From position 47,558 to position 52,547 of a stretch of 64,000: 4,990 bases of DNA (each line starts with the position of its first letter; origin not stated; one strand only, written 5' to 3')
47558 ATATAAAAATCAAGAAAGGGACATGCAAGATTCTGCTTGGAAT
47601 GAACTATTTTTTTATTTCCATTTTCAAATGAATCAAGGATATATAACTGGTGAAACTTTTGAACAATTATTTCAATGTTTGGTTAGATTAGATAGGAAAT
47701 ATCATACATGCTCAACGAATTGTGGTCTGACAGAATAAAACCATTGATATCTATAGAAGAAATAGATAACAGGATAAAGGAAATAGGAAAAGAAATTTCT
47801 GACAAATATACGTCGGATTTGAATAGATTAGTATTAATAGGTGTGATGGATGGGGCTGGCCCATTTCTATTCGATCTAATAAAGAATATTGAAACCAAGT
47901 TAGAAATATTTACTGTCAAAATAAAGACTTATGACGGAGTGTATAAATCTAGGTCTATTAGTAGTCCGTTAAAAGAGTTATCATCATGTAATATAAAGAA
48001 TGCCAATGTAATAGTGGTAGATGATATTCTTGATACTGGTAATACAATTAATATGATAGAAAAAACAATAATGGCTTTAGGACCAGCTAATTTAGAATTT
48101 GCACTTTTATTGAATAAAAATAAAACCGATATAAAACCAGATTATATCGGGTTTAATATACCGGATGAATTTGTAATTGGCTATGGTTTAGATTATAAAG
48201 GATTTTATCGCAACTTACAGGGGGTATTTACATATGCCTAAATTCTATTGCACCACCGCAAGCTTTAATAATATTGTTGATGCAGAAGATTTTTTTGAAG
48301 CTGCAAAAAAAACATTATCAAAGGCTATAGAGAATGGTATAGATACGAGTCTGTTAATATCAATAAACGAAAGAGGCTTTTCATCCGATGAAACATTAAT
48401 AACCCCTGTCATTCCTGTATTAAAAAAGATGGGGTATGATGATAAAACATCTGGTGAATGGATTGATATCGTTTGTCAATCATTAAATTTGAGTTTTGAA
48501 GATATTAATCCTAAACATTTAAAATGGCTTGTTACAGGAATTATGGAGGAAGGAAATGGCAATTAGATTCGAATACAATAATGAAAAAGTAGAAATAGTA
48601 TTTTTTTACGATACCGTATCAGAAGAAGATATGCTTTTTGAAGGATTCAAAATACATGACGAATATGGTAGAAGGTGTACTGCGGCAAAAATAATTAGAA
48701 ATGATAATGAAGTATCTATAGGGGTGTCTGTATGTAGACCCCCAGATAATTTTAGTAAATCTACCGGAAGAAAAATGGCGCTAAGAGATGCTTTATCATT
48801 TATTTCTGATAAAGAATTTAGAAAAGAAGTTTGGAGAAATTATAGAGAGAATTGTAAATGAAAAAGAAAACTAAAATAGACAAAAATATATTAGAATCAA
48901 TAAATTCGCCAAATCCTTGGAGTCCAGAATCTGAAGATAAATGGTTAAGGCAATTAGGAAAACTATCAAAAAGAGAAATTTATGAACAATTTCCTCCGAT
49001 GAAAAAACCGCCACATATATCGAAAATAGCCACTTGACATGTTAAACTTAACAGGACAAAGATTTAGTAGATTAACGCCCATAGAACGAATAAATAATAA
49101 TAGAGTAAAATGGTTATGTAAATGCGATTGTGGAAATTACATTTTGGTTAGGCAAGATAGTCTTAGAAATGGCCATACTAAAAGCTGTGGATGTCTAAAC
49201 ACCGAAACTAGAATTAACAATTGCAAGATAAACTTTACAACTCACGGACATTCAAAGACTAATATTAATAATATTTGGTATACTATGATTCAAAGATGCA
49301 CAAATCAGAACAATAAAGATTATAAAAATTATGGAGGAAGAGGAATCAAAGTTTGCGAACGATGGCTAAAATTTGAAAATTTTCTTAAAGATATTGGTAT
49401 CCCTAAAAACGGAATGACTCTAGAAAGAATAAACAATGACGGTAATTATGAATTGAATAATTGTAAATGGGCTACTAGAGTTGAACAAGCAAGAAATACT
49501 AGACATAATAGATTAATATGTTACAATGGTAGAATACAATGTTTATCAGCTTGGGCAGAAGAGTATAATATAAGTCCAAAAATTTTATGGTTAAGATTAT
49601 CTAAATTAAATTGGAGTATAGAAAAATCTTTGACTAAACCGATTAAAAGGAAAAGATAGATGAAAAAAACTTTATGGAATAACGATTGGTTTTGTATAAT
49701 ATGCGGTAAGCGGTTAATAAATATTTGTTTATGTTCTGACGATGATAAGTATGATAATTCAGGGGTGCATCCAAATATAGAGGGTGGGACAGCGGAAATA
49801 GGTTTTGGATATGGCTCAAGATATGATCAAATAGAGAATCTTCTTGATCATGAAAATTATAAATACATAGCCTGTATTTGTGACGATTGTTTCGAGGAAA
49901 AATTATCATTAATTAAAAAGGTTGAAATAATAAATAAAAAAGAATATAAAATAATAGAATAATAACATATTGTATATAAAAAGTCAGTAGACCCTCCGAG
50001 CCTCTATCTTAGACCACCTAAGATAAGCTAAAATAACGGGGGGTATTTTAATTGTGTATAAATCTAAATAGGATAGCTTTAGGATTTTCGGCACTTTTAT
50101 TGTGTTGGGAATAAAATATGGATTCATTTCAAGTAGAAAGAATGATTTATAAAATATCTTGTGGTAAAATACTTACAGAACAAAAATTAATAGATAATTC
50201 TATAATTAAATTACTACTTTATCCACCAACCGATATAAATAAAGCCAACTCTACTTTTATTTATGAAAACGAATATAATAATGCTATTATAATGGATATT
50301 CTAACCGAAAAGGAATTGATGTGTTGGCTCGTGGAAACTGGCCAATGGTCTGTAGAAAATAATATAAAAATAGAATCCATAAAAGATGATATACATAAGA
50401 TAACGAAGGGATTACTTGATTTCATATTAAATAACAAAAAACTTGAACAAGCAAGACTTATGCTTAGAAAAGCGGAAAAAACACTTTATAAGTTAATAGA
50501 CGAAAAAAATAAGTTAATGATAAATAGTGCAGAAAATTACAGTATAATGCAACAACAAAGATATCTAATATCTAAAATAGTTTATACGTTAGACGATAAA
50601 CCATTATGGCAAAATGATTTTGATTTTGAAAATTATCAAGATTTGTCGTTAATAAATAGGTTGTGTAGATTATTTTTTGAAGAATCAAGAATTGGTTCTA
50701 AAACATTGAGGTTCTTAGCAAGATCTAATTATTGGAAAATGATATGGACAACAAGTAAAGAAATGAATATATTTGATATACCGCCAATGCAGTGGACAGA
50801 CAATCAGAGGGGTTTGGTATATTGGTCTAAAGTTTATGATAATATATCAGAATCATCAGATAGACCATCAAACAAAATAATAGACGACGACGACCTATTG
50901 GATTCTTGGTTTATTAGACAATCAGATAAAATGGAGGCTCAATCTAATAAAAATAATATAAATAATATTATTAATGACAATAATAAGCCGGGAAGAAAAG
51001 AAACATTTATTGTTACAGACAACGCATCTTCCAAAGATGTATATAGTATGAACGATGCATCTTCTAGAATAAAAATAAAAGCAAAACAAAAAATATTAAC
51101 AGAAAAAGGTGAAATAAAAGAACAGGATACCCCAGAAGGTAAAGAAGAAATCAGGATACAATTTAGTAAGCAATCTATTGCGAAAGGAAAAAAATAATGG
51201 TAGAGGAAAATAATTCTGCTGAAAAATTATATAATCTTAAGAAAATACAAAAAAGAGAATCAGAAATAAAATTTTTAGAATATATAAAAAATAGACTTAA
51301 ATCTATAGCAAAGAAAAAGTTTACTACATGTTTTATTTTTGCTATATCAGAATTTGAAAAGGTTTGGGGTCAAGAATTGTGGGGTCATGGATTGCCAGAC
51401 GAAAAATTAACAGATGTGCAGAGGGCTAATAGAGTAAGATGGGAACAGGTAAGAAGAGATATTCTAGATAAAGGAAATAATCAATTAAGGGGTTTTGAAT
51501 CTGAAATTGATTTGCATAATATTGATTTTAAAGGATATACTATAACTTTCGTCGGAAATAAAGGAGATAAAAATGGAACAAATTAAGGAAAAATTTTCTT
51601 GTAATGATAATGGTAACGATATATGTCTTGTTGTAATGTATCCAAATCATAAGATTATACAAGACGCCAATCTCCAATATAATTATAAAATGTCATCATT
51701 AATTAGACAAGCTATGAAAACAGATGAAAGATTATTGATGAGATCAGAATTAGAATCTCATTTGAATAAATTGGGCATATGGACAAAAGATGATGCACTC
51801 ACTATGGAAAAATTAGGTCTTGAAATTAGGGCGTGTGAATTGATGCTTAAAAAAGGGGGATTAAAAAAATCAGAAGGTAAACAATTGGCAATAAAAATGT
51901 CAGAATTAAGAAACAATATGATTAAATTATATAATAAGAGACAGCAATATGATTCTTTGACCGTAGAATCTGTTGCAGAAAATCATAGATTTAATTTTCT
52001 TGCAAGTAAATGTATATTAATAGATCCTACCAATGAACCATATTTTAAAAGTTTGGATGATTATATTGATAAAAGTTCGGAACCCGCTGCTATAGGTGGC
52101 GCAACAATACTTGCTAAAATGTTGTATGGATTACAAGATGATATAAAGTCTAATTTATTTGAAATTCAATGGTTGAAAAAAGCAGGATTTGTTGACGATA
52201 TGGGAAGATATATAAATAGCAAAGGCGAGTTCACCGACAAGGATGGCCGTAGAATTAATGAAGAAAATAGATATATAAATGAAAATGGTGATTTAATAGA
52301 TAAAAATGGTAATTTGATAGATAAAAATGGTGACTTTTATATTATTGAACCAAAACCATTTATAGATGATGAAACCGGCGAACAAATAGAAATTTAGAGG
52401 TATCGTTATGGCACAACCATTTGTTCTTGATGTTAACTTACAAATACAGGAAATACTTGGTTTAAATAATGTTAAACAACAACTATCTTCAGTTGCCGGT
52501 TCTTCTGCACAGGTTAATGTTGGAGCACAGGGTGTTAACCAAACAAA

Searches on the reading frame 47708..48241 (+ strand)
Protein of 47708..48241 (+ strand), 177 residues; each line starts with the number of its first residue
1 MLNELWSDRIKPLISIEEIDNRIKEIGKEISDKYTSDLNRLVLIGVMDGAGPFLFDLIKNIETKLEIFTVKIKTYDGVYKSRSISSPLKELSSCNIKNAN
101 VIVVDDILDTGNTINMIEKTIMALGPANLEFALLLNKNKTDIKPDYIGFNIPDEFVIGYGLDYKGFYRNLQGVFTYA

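Call 47: search_protein_families(library=pfam, proteins=[window:47708-48241:+], max_evalue=0.1)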
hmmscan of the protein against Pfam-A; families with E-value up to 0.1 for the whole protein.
window:47708-48241:+ (177 aa): 4 families
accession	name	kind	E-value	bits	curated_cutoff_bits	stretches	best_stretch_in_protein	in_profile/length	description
PF00156.33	Pribosyltran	-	2.9e-19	69.4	26.3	1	16-164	5-158/158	Phosphoribosyl transferase domain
PF01765.24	RRF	-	0.053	13.8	29.7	1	70-123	21-65/164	Ribosome recycling factor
PF14681.12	UPRTase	-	0.09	12.7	27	1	95-125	117-147/206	Uracil phosphoribosyltransferase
PF15609.12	PRTase_2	-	0.098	12.6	28.8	0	97-127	118-148/188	Phosphoribosyl transferase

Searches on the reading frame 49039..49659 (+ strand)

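Call 47: search_protein_families(library=pfam, proteins=[window:49039-49659:+], max_evalue=0.1)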
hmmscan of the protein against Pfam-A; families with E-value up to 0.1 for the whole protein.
window:49039-49659:+ (206 aa): 1 family
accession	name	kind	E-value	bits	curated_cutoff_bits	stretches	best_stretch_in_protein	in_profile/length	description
PF24265.1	DUF7466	-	0.047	14.1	27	0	15-30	7-22/55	Family of unknown function (DUF7466)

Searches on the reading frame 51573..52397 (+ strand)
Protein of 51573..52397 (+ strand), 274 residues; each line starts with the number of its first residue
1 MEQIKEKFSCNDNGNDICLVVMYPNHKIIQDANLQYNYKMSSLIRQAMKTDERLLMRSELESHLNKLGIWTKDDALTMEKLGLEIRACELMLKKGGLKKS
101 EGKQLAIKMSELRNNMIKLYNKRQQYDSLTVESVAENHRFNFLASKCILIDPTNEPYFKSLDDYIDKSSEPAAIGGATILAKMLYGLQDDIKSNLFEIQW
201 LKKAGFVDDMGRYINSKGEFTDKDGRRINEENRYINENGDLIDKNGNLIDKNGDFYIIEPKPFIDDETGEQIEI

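Call 47: search_protein_families(library=pfam, proteins=[window:51573-52397:+], max_evalue=0.1)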
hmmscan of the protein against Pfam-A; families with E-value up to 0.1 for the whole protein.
window:51573-52397:+ (274 aa): 1 family
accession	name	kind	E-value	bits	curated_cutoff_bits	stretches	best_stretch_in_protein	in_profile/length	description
PF12396.14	DUF3659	-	0.0015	18.8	24.8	0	233-249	36-52/61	Protein of unknown function (DUF3659)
